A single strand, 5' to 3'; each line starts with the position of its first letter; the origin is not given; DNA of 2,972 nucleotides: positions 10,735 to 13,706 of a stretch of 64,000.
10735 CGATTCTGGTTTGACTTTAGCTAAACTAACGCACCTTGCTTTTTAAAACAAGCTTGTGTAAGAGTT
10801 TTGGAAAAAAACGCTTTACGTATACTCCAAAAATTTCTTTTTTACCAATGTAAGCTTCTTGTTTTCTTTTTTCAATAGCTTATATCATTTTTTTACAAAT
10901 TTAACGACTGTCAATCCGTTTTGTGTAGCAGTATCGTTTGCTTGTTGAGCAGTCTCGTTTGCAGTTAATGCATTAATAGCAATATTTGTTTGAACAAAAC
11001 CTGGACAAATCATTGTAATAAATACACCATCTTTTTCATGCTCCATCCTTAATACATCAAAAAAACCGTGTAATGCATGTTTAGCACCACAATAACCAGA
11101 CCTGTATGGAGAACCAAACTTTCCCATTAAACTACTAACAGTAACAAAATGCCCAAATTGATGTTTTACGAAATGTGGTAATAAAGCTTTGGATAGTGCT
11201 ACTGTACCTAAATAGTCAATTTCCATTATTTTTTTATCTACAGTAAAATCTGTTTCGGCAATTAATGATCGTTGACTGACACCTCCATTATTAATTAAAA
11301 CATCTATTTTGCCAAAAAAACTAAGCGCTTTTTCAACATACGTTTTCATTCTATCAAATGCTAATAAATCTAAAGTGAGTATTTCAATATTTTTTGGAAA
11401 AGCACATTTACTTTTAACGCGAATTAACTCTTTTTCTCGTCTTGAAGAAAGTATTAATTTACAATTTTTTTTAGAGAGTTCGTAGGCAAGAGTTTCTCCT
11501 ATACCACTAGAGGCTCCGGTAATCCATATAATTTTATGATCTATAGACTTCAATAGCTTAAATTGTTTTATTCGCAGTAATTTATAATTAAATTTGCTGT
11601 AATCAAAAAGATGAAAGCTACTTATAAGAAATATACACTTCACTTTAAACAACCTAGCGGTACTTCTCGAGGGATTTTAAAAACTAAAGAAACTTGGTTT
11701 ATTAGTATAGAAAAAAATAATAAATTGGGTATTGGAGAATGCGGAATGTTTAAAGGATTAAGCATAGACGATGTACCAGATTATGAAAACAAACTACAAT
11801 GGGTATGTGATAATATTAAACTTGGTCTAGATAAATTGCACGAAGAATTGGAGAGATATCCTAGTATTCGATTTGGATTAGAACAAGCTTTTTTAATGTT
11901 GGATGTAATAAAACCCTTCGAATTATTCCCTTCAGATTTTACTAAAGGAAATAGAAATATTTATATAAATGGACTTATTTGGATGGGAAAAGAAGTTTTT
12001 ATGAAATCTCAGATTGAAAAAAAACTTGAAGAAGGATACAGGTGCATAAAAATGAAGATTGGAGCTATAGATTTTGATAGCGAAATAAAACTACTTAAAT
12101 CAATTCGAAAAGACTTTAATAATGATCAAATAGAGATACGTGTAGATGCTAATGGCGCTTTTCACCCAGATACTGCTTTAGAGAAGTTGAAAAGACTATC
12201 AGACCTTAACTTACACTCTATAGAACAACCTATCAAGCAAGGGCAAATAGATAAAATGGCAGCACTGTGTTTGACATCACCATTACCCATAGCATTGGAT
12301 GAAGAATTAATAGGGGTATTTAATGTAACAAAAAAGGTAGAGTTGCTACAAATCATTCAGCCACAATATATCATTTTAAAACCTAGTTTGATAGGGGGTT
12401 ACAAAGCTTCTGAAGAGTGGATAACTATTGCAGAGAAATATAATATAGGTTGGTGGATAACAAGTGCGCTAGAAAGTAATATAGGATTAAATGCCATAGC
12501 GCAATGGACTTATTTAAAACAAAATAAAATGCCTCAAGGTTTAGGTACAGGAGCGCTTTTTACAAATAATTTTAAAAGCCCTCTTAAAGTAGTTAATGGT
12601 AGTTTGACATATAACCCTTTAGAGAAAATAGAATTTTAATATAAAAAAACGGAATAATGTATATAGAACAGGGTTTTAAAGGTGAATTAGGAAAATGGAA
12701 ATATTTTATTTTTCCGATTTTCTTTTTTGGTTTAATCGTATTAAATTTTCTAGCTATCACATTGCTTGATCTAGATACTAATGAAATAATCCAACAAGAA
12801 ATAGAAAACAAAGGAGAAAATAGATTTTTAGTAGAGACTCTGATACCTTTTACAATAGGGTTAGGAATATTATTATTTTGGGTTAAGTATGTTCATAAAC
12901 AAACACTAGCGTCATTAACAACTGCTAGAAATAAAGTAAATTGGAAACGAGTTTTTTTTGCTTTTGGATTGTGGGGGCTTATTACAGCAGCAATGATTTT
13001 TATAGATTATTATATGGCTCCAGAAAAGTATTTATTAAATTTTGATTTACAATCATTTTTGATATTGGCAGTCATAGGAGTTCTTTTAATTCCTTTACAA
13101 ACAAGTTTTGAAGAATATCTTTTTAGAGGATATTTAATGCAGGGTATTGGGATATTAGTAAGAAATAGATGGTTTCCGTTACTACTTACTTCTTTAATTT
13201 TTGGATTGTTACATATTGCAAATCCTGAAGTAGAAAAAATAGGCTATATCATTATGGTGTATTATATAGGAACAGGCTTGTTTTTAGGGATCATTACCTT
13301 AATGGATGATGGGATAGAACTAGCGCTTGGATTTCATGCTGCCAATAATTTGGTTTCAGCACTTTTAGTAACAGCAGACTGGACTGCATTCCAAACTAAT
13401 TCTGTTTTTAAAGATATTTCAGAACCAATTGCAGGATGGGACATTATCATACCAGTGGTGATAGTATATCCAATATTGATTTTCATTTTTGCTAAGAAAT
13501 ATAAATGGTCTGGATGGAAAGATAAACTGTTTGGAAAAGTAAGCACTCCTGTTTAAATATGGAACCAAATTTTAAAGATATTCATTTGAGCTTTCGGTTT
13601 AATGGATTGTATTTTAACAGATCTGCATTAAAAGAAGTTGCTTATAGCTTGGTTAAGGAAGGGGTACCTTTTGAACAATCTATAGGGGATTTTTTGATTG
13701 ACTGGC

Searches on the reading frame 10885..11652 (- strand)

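Call 7: search_protein_families(library=pfam, proteins=[window:10885-11652:-])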
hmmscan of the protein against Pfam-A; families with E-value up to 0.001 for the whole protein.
window:10885-11652:- (255 aa): 3 families
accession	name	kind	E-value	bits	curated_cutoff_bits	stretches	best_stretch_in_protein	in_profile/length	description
PF00106.31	adh_short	-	3e-43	148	26.6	1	40-227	1-189/195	short chain dehydrogenase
PF13561.12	adh_short_C2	-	1.4e-25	90.7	27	1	46-242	1-198/236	Enoyl-(Acyl carrier protein) reductase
PF08659.16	KR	-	3.6e-11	43.8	22.6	1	43-203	4-165/180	KR domain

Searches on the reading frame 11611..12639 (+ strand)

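Call 7: search_protein_families(library=pfam, proteins=[window:11611-12639:+])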
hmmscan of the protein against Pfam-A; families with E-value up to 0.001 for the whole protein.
window:11611-12639:+ (342 aa): 2 families
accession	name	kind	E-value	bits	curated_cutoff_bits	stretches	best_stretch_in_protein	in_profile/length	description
PF13378.12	MR_MLE_C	-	3.4e-30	105.8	29.4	1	132-333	3-204/219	Enolase C-terminal domain-like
PF21508.2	MenC_N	-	1.5e-05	25.5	27.3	1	7-94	8-91/94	MenC, N-terminal domain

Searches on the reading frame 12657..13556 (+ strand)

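Call 7: search_protein_families(library=pfam, proteins=[window:12657-13556:+])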
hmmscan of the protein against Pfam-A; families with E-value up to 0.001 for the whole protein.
window:12657-13556:+ (299 aa): 1 family
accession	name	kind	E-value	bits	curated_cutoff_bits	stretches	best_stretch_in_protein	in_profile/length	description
PF02517.21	Rce1-like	-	1.6e-14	54.4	22.4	1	134-233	4-93/93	Type II CAAX prenyl endopeptidase Rce1-like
